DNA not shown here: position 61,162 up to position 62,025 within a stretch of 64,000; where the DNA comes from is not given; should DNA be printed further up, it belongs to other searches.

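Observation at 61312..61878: Bactofilin fused to an excisionase-type DNA-binding HTH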

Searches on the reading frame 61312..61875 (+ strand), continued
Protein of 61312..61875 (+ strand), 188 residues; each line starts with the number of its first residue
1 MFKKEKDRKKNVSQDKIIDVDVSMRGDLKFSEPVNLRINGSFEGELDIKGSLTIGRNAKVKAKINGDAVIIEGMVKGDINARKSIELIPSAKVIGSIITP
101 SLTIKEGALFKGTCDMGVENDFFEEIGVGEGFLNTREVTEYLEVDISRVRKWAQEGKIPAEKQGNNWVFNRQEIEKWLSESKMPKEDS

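Call 19: find_related_loci(query=A1, collection=genome_contigs, flank=6000)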
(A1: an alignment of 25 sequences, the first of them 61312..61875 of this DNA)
Query A1 (188 aa) in genome_contigs; peptide patterns used: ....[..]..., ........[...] (x = any residue, [..] = any of these).
513 stretches matched a pattern; 495 encode a relative of the query (tblastn E <= 1e-3); the best 80 are kept; 80 distinct loci.
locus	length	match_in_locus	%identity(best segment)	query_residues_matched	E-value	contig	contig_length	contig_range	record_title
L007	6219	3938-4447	47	1-182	3e-51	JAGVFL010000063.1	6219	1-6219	MAG: Candidatus Omnitrophota bacterium isolate DeMMO2_44 c_000000040893, whole genome shotgun sequence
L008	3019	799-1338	48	2-183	3e-51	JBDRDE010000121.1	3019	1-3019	MAG: Candidatus Omnitrophota bacterium isolate MEGAHIT-group-1.234 k141_7457879, whole genome shotgun sequence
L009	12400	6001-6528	46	3-183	1e-50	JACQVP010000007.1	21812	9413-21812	MAG: Candidatus Omnitrophota bacterium isolate NC_groundwater_1466_Ag_S-0.65um_60_22 S_p65_S5_coassembly_k141_278631, wh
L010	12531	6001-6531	44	3-185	2e-50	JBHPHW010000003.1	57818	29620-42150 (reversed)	Candidatus Omnitrophota bacterium isolate SAG AM-312-C06 AM-312-C06_NODE_3, whole genome shotgun sequence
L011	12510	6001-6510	45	14-183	1e-50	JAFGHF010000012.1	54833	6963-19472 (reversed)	MAG: Candidatus Omnitrophota bacterium isolate Zod_Metabat.1437 k87_2272562, whole genome shotgun sequence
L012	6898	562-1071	47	1-182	2e-50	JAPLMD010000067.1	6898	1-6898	MAG: Candidatus Omnitrophota bacterium isolate LacPavin_0920_SED5_MAG_41_13 LacPavin_0920_SED5_scaffold_2706122, whole g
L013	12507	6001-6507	47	9-182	5e-50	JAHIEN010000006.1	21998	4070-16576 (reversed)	MAG: Candidatus Omnitrophota bacterium isolate KR11_0.1_MetaG.mb.20 KR11_0.1_MetaG.mb.20_k141_78775, whole genome shotgu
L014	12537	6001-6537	48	1-183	5e-50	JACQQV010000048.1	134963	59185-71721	MAG: Candidatus Omnitrophota bacterium isolate NC_groundwater_1342_Ag_S-0.2um_51_121 S_p2_S4_coassembly_k141_3381066, wh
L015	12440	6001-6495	48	14-183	4e-50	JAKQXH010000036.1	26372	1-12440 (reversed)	MAG: Candidatus Omnitrophota bacterium isolate USST_metabat.84_sub k141_764566, whole genome shotgun sequence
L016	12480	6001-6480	49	14-185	6e-50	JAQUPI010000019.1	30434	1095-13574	MAG: Candidatus Omnitrophota bacterium isolate STD1_220 NODE_3055_length_30434_cov_3.830468_Sandtown_D1, whole genome sh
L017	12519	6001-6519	48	4-182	9e-50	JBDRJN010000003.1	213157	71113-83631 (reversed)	MAG: Candidatus Omnitrophota bacterium isolate MEGAHIT-group-1.657 k141_8952808, whole genome shotgun sequence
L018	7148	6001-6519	46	9-183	7e-50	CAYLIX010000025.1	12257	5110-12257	MAG TPA_asm: uncultured Planctomycetia bacterium isolate SRP077602_co2_141 genome assembly, contig: NODE_7789_length_122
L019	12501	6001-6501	46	1-182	3e-49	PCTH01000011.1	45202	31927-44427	MAG: Candidatus Omnitrophica bacterium CG22_combo_CG10-13_8_21_14_all_43_16 CG22_scaffold_942_c, whole genome shotgun se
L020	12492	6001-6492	49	9-185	4e-49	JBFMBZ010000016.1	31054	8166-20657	MAG: Candidatus Omnitrophota bacterium isolate MAG177 MAG177_16, whole genome shotgun sequence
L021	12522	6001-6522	45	8-183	5e-49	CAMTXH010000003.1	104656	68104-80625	MAG: uncultured Omnitrophica bacterium isolate G01_MAG_00006 genome assembly, contig: G01_MAG_00006_000000000003, whole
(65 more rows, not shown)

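Call 21: predict_structure(alignment_id=A1)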
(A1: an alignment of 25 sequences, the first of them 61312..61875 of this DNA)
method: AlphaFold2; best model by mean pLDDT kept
length: 188 residues; sequences in the alignment: 25
mean_pLDDT: 82.7   pTM: 0.55
mean pLDDT of the five models: 82.7, 81.2, 80.9, 80.9, 80.1
residues with pLDDT >= 90: 88; 70-90: 62; 50-70: 18; < 50: 20
segments of 3 or more residues with pLDDT < 50: 1-14, 125-128
pLDDT, mean of each block of 10 residues (from residue 1): 41 63 91 93 95 96 96 97 95 95 95 77 50 84 86 88 83 85 58
secondary structure, 60 per line:
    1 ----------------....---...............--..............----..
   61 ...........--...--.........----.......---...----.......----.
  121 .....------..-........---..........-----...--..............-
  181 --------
elements in order: E17-20 E24-38 E41-54 E59-71 E74-76 E79-87 E92-98 E102-104 E109-115 H120-125 H135-142 H146-155 E161-163 E166-170 H171-179

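Call 29: search_protein_representatives(alignment_id=A1)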
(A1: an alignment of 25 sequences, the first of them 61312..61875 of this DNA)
Query: 25 sequences, 177 profile positions. Proteins with E-value up to 0.001 (for the whole library): 33012; up to 1e-10: 9754; up to 1e-30: 48. The best 150 are listed.
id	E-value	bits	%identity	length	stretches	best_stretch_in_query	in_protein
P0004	1.7e-70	252.8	-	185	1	1-176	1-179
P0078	2.5e-70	252.3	-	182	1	7-176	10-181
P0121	6.2e-69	247.7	-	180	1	1-176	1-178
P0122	2.8e-66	239.1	-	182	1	5-176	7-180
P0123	1.0e-62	227.5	-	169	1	1-176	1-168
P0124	2.8e-62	226.0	-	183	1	4-177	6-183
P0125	3.2e-62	225.9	-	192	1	6-175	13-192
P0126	5.8e-61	221.8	-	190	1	7-176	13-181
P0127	1.5e-60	220.4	-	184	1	3-177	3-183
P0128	1.5e-60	220.4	-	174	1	4-175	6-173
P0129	4.3e-59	215.7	-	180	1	6-175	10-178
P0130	6.3e-58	211.9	-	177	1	1-175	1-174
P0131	6.5e-58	211.8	-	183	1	3-174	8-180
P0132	4.5e-54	199.3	-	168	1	3-173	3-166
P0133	1.1e-53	198.1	-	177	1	1-176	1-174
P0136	5.1e-48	179.6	-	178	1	1-176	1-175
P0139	3.0e-44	167.3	-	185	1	4-174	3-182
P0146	4.3e-38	147.3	-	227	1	1-117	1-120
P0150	8.9e-37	143.0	-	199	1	9-175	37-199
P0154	1.1e-35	139.4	-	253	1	9-119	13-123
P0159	4.2e-33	131.0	-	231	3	118-174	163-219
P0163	2.6e-31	125.2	-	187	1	9-175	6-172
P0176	2.2e-29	118.9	-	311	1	72-177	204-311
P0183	4.7e-28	114.6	-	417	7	116-170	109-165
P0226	1.1e-23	100.3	-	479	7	121-171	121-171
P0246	5.3e-23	98.1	-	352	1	18-165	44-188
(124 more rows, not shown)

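Call 30: search_protein_families(library=pfam, proteins=[P0139, P0150, P0163, P0246, P0176, P0159, P0183, P0226, P0146, P0154], max_evalue=0.001)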
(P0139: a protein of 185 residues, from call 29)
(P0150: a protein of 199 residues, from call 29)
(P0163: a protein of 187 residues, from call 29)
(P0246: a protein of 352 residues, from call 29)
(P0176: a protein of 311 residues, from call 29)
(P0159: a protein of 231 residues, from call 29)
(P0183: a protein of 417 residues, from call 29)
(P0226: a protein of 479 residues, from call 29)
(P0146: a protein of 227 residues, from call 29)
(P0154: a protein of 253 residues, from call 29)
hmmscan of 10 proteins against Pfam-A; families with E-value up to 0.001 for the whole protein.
P0139 (185 aa): 2 families
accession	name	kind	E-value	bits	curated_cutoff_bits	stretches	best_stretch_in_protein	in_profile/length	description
PF04519.19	Bactofilin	-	1.1e-22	80.5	27.9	1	18-110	8-98/98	Polymer-forming cytoskeletal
PF12728.13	HTH_17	-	6.9e-09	36.3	27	1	133-182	2-50/51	Helix-turn-helix domain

P0150 (199 aa): 2 families
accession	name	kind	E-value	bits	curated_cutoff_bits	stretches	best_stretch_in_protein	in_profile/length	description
PF04519.19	Bactofilin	-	4.6e-17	62.5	27.9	1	73-137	33-97/98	Polymer-forming cytoskeletal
PF12728.13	HTH_17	-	1e-07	32.5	27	1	154-198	6-50/51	Helix-turn-helix domain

P0163 (187 aa): 2 families
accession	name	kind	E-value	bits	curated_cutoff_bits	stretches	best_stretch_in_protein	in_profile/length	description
PF04519.19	Bactofilin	-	2.9e-20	72.8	27.9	1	14-108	6-98/98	Polymer-forming cytoskeletal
PF12728.13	HTH_17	-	4.4e-11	43.3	27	1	122-171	2-50/51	Helix-turn-helix domain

P0246 (352 aa): 2 families
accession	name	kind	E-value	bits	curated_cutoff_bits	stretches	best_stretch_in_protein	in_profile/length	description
PF04519.19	Bactofilin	-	5.6e-26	91.1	27.9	1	40-133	3-97/98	Polymer-forming cytoskeletal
PF21347.3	DUF3108_like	-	0.00059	20.2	27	1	275-312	135-166/199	DUF3108-like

P0176 (311 aa): 4 families
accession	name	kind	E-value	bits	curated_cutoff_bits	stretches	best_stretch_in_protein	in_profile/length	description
PF12728.13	HTH_17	-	2.8e-10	40.7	27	1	259-308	1-50/51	Helix-turn-helix domain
PF00534.26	Glycos_transf_1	-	2.1e-06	27.8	26.4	1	137-198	74-135/172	Glycosyl transferases group 1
PF13692.12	Glyco_trans_1_4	-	4.1e-06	27.5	27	1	137-219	62-135/142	Glycosyl transferases group 1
PF04519.19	Bactofilin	-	3.7e-05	24.3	27.9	1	204-243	59-98/98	Polymer-forming cytoskeletal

P0159 (231 aa): 15 families
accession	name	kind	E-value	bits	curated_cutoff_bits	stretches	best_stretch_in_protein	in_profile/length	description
PF12728.13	HTH_17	-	9.7e-36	122.2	27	3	99-147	2-50/51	Helix-turn-helix domain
PF18805.7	LRR_10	-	1.1e-08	35.2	30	0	56-74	34-51/67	Leucine-rich repeat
PF00376.29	MerR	-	2.5e-08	34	28.2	0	172-203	1-34/38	MerR family regulatory protein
PF13384.12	HTH_23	-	7.5e-07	29.2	24.6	0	164-192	12-39/50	Homeodomain-like domain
PF12964.13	DUF3853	-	7.6e-07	29.6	22.1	0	146-196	24-72/97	Protein of unknown function (DUF3853)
PF02796.21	HTH_7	-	5.1e-06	27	23.8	0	155-189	7-40/45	Helix-turn-helix domain of resolvase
PF10743.14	Phage_Cox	-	6.5e-06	26.3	27.5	0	170-197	11-38/87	Regulatory phage protein cox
PF01978.25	TrmB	-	1.1e-05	25.6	25.6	0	167-190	19-42/68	Sugar-specific transcriptional regulator TrmB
PF09339.16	HTH_IclR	-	2.2e-05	24.5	22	0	167-191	15-39/52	IclR helix-turn-helix domain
PF01381.28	HTH_3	-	2.8e-05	24.5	23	0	163-192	2-31/55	Helix-turn-helix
PF13411.12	MerR_1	-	4e-05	24.1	21.6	0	171-214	1-45/69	MerR HTH family regulatory protein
PF13551.12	HTH_29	-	6.5e-05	23.4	28.1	0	165-192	7-34/64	Winged helix-turn helix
PF13443.12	HTH_26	-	0.00021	21.9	22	0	164-193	4-33/63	Cro/C1-type HTH DNA-binding domain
PF05930.18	Phage_AlpA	-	0.0005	20.3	21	0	174-198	7-31/51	Prophage CP4-57 regulatory protein (AlpA)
PF13591.12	MerR_2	-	0.00076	19.7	29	0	172-225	2-55/84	MerR HTH family regulatory protein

P0183 (417 aa): 53 families (the best 25 are shown)
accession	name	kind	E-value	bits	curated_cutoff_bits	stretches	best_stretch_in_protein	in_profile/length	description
PF12728.13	HTH_17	-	1.1e-66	221.4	27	7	250-300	2-50/51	Helix-turn-helix domain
PF13411.12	MerR_1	-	1.3e-41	141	21.6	3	12-57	1-46/69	MerR HTH family regulatory protein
PF00376.29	MerR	-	2.1e-38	130.3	28.2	4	14-48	2-36/38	MerR family regulatory protein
PF13384.12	HTH_23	-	5.4e-32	109.2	24.6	2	247-269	15-37/50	Homeodomain-like domain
PF08281.18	Sigma70_r4_2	-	4.2e-22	78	25.7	0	352-384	19-51/54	Sigma-70, region 4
PF13542.12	HTH_Tnp_ISL3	-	9.3e-20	70.3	27.4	1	109-139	17-47/51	Helix-turn-helix domain of transposase family ISL3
PF01527.26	HTH_Tnp_1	-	3.6e-16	59.6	24.1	0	342-392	5-55/75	Transposase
PF04545.22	Sigma70_r4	-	6.1e-15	54.9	24.1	0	174-193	19-38/50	Sigma-70, region 4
PF13936.12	HTH_38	-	2.2e-14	53.3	27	0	107-136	9-38/44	Helix-turn-helix domain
PF15943.11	YdaS_toxin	-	2.5e-14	53.3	30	0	120-140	10-30/65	Bacterial toxin YdaS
PF01381.28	HTH_3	-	4e-13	49.6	23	0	11-31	9-29/55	Helix-turn-helix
PF13022.12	HTH_Tnp_1_2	-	5.7e-13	49.5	27.9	0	51-86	13-48/122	Helix-turn-helix of insertion element transposase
PF14549.12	P22_Cro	-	1.9e-12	47.2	30.2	0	121-140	12-32/60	DNA-binding transcriptional regulator Cro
PF04218.19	CENP-B_N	-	6.9e-12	45.3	21.2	0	358-382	21-45/53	CENP-B N-terminal DNA-binding domain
PF07022.19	Phage_CI_repr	-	2e-11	44.5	22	0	121-145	15-39/65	Bacteriophage CI repressor helix-turn-helix domain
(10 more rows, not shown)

P0226 (479 aa): 43 families (the best 25 are shown)
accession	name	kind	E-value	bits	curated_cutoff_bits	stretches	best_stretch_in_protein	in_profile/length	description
PF12728.13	HTH_17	-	8.3e-98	321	27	8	184-230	3-49/51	Helix-turn-helix domain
PF21531.3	Rv2175c_wHTH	-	1.7e-20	73.2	27.1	0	126-164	16-54/57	DNA-binding protein Rv2175c, wHTH domain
PF13338.12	AbiEi_4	-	9.2e-20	70.9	25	0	316-342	13-38/49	Transcriptional regulator, AbiEi antitoxin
PF13542.12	HTH_Tnp_ISL3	-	8.2e-17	60.9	27.4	0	113-148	17-49/51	Helix-turn-helix domain of transposase family ISL3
PF13384.12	HTH_23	-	2.5e-16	59.4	24.6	0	260-281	18-39/50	Homeodomain-like domain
PF04967.18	HTH_10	-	4.6e-14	52.4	23.1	0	126-147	24-45/53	HTH DNA binding domain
PF08279.18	HTH_11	-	9.4e-14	51.5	25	1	121-147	11-37/55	HTH domain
PF00376.29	MerR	-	4.5e-13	49.2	28.2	1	127-155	1-30/38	MerR family regulatory protein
PF12964.13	DUF3853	-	5.2e-13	49.4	22.1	0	68-108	44-86/97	Protein of unknown function (DUF3853)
PF01381.28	HTH_3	-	6.3e-12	45.8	23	0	125-154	9-39/55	Helix-turn-helix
PF13412.12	HTH_24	-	7.5e-12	45.1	21.9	0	121-147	13-39/48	Winged helix-turn-helix DNA-binding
PF08281.18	Sigma70_r4_2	-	1e-11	44.7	25.7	0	125-149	26-50/54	Sigma-70, region 4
PF13518.12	HTH_28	-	5.4e-11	42.8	25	0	185-203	15-33/52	Helix-turn-helix domain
PF08220.18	HTH_DeoR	-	8.4e-10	38.7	21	0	117-144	6-33/57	DeoR-like helix-turn-helix domain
PF12802.13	MarR_2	-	1.6e-09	38.3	27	0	116-144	10-39/61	MarR family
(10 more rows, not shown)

P0146 (227 aa): 1 family
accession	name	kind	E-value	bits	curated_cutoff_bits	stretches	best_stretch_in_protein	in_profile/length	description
PF04519.19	Bactofilin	-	5.1e-23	81.6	27.9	1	19-114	5-98/98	Polymer-forming cytoskeletal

P0154 (253 aa): 2 families
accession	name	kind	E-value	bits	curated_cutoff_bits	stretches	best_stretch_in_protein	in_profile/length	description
PF04519.19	Bactofilin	-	1.8e-24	86.3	27.9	1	18-114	3-97/98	Polymer-forming cytoskeletal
PF07238.19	PilZ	-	6.7e-10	39.6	22.5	1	141-249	1-101/102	PilZ domain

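Call 36: search_solved_structures(query=A1, max_evalue=0.01, show_alignments=0)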
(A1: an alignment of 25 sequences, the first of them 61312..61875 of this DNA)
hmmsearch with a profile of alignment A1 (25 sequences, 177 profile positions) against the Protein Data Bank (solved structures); distinct sequences matched with E-value up to 0.01: 2.
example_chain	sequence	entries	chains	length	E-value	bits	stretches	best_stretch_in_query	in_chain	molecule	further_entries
2n3d_A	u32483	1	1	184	1.1e-10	44.9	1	31-110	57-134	Bactofilin A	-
6ria_A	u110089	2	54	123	3.5e-10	43.3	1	17-112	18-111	bactofilin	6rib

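Call 40: find_related_loci(query=window:61312-61875:+, collection=metagenome_contigs, flank=8000)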
Query window:61312-61875:+ (188 aa) in metagenome_contigs; peptide patterns used: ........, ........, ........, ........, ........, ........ (x = any residue, [..] = any of these).
94 stretches matched a pattern; 2 encode a relative of the query (tblastn E <= 1e-3); 2 distinct loci.
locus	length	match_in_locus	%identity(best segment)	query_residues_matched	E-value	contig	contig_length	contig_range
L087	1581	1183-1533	43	1-116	3e-16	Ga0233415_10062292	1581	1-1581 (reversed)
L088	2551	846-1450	32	17-118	5e-13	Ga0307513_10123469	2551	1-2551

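Call 41: fold_search(model_id=the predicted structure, library=pdb)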
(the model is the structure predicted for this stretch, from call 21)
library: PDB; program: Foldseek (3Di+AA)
matches with E <= 10: 792; with E <= 0.001: 0
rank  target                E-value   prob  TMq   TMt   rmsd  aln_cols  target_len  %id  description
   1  2n3d_MODEL_1_A        2.3e-03  1.00  0.46  0.81   2.0        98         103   26  Atomic structure of the cytoskeletal bactofilin BacA revealed by solid-state NMR (released 2015-12-16)
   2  8dgl_B                3.0e-02  1.00  0.26  0.65   8.2        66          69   26  Crystal Structure of the RdfS Excisionase (released 2022-10-05)
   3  6rib_A                4.2e-02  1.00  0.42  0.77   5.9       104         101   25  Cryo-EM reconstruction of Thermus thermophilus bactofilin double helical filaments (released 2019-07-17)
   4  8dgl_A                6.9e-02  1.00  0.27  0.68   8.2        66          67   24  Crystal Structure of the RdfS Excisionase (released 2022-10-05)
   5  6ama_B                8.1e-02  1.00  0.25  0.76   2.0        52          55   27  Structure of S. coelicolor/S. venezuelae BldC-smeA-ssfA complex to 3.09 Angstrom (released 2018-03-28)
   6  6ria_1                1.1e-01  1.00  0.36  0.74   5.7        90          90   22  Bactofilin from Thermus thermophilus, F105R mutant crystal structure (released 2019-07-17)
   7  5i44_A                1.1e-01  1.00  0.24  0.60   2.5        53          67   26  Structure of RacA-DNA complex; P21 form (released 2016-05-04)
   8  6hn7_B                1.1e-01  1.00  0.25  0.59   2.2        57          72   18  Hijacking the Hijackers: Escherichia coli Pathogenicity Islands Redirect Helper Phage Packaging for Their Own Benefit. (released 2019-07-31)
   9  6ama_H                1.2e-01  1.00  0.25  0.77   1.8        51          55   27  Structure of S. coelicolor/S. venezuelae BldC-smeA-ssfA complex to 3.09 Angstrom (released 2018-03-28)
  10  7lwr_A                1.3e-01  1.00  0.22  0.67   2.7        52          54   21  Structural and Biochemical Insight into Assembly of Molecular Motors Involved in Viral DNA Packaging (released 2022-03-09)
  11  3f72_B                1.3e-01  0.77  0.18  0.27  10.8        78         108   17  Crystal Structure of the Staphylococcus aureus pI258 CadC Metal Binding Site 2 Mutant (released 2009-04-07)
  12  6ama_Y                1.6e-01  1.00  0.25  0.72   2.7        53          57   26  Structure of S. coelicolor/S. venezuelae BldC-smeA-ssfA complex to 3.09 Angstrom (released 2018-03-28)
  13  6ama_P                1.7e-01  1.00  0.25  0.75   2.0        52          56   27  Structure of S. coelicolor/S. venezuelae BldC-smeA-ssfA complex to 3.09 Angstrom (released 2018-03-28)
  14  2quf_B                1.7e-01  0.92  0.19  0.17  11.2        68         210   18  Crystal Structure of Transcription Factor AXXA-PF0095 from Pyrococcus furiosus (released 2008-08-05)
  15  5i44_G                1.9e-01  0.99  0.21  0.54   3.9        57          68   24  Structure of RacA-DNA complex; P21 form (released 2016-05-04)
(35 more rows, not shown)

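Call 50: search_solved_structures(query=window:61312-61875:+, max_evalue=0.1, show_alignments=2)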
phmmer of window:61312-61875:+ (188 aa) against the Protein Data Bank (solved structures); distinct sequences matched with E-value up to 0.1: 3.
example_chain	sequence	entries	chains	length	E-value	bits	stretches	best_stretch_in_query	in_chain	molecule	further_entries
6ria_A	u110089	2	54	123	1.8e-06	31.5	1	20-117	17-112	bactofilin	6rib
2n3d_A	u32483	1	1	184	6e-05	26.5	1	17-113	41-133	Bactofilin A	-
4pfb_A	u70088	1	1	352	0.093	16.1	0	15-74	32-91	C4-dicarboxylate-binding protein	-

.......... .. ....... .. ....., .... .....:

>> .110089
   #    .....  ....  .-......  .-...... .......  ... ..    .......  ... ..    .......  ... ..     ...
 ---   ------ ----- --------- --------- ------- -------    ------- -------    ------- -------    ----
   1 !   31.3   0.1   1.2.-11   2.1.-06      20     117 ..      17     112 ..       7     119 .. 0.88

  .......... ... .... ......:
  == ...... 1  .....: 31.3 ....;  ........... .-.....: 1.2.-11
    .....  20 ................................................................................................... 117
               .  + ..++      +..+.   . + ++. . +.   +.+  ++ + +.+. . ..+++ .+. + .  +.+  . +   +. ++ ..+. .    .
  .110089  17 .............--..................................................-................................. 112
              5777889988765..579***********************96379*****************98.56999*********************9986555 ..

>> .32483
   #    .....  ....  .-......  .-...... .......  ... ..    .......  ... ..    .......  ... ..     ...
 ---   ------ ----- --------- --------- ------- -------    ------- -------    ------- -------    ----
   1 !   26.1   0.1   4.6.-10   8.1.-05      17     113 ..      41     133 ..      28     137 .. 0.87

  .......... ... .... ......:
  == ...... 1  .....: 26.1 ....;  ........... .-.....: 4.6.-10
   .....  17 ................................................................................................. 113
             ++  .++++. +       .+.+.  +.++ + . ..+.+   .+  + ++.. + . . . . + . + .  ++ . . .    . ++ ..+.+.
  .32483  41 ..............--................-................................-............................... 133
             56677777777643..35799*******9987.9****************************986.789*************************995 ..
